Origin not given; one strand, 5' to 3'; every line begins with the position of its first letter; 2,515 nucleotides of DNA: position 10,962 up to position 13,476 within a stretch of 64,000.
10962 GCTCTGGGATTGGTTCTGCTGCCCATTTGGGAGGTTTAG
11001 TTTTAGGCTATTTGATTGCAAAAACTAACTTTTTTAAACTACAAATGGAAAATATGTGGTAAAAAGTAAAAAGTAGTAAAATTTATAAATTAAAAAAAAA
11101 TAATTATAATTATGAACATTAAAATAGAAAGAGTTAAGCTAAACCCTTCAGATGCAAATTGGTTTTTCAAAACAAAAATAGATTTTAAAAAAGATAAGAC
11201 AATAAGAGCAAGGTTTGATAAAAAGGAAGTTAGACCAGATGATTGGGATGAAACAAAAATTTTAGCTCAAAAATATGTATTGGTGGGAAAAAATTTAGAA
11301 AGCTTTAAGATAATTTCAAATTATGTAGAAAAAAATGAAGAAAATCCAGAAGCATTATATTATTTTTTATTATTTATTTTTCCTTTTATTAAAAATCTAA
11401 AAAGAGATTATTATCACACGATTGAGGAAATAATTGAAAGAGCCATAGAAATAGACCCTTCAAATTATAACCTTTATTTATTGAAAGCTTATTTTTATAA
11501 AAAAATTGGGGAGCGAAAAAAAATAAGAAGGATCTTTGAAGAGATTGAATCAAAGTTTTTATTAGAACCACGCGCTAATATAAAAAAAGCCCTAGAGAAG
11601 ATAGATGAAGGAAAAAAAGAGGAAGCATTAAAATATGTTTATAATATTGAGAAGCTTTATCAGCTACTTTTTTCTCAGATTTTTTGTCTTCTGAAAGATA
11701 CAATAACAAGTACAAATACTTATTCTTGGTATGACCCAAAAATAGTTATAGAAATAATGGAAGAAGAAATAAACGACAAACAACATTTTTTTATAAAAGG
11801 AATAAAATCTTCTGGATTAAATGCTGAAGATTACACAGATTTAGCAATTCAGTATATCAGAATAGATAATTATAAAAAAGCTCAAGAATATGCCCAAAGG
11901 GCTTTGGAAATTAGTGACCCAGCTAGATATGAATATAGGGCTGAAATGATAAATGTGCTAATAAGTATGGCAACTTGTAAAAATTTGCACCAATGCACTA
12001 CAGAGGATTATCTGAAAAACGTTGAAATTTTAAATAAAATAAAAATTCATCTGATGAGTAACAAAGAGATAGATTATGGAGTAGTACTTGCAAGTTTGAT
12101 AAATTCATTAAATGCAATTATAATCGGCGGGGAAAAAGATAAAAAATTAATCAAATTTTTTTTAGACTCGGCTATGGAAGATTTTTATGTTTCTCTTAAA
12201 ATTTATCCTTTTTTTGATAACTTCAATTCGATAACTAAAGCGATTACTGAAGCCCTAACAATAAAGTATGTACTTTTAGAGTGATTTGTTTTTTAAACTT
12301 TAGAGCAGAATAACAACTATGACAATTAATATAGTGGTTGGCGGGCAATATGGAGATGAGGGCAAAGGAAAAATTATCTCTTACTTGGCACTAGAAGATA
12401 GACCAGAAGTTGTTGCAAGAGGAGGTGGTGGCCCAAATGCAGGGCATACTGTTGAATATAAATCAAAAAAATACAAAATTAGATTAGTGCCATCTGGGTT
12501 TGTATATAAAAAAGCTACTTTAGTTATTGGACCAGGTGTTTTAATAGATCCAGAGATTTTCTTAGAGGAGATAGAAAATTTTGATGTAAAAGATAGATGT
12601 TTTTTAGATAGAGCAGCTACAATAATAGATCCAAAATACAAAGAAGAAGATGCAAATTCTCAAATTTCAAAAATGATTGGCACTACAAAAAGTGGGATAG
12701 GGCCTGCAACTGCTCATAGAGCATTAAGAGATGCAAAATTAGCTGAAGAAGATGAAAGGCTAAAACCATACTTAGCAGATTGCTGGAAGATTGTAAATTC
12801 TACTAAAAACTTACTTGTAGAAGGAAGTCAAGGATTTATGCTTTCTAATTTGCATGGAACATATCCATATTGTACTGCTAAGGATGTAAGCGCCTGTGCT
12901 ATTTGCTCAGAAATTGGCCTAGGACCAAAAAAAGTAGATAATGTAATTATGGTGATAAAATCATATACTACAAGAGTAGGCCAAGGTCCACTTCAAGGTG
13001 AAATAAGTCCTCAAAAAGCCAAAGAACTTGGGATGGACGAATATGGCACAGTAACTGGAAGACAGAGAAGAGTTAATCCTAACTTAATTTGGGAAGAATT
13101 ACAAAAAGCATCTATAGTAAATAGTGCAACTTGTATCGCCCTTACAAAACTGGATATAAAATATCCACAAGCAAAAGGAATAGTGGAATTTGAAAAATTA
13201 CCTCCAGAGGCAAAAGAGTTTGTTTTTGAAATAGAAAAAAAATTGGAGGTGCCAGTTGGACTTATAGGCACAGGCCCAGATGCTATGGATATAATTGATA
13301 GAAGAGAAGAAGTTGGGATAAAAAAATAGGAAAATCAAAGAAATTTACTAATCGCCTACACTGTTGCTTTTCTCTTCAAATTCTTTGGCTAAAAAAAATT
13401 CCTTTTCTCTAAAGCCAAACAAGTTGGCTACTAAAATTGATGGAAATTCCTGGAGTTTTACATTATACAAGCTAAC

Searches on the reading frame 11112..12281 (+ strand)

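Call 13: search_protein_families(library=pfam, proteins=[window:11112-12281:+], max_evalue=0.001)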
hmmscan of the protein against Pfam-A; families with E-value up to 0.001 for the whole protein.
window:11112-12281:+ (390 aa): 5 families
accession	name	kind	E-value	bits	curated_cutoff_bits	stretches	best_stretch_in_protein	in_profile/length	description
PF13431.12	TPR_17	-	1.7e-08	34.5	24.4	0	109-134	3-28/34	Tetratricopeptide repeat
PF13428.12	TPR_14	-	3.9e-06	27.5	23.5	0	241-279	4-41/44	Tetratricopeptide repeat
PF07719.23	TPR_2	-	7.7e-05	23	27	0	238-268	1-31/34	Tetratricopeptide repeat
PF12569.14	NatA_aux_su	-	0.00018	21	33.3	1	58-144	165-251/515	N-terminal acetyltransferase A, auxiliary subunit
PF14853.12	Fis1_TPR_C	-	0.00035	21.2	25.3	0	244-268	7-31/53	Fis1 C-terminal tetratricopeptide repeat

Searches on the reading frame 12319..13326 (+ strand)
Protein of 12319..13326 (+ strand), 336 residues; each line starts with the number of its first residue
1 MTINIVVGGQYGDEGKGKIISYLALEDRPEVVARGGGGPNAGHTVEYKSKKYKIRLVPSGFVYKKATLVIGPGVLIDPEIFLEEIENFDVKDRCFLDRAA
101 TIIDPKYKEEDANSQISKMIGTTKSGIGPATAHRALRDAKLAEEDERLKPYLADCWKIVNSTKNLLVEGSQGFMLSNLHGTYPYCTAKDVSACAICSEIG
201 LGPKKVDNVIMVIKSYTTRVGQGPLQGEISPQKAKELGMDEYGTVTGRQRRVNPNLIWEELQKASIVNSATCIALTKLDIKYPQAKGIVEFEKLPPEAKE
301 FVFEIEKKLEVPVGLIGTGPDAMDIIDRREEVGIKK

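Call 13: search_protein_families(library=pfam, proteins=[window:12319-13326:+], max_evalue=0.001)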
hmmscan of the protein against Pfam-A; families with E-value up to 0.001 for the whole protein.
window:12319-13326:+ (336 aa): 1 family
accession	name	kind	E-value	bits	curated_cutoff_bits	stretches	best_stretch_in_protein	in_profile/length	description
PF00709.27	Adenylsucc_synt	-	3.5e-76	257.1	27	3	5-139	1-142/416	Adenylosuccinate synthetase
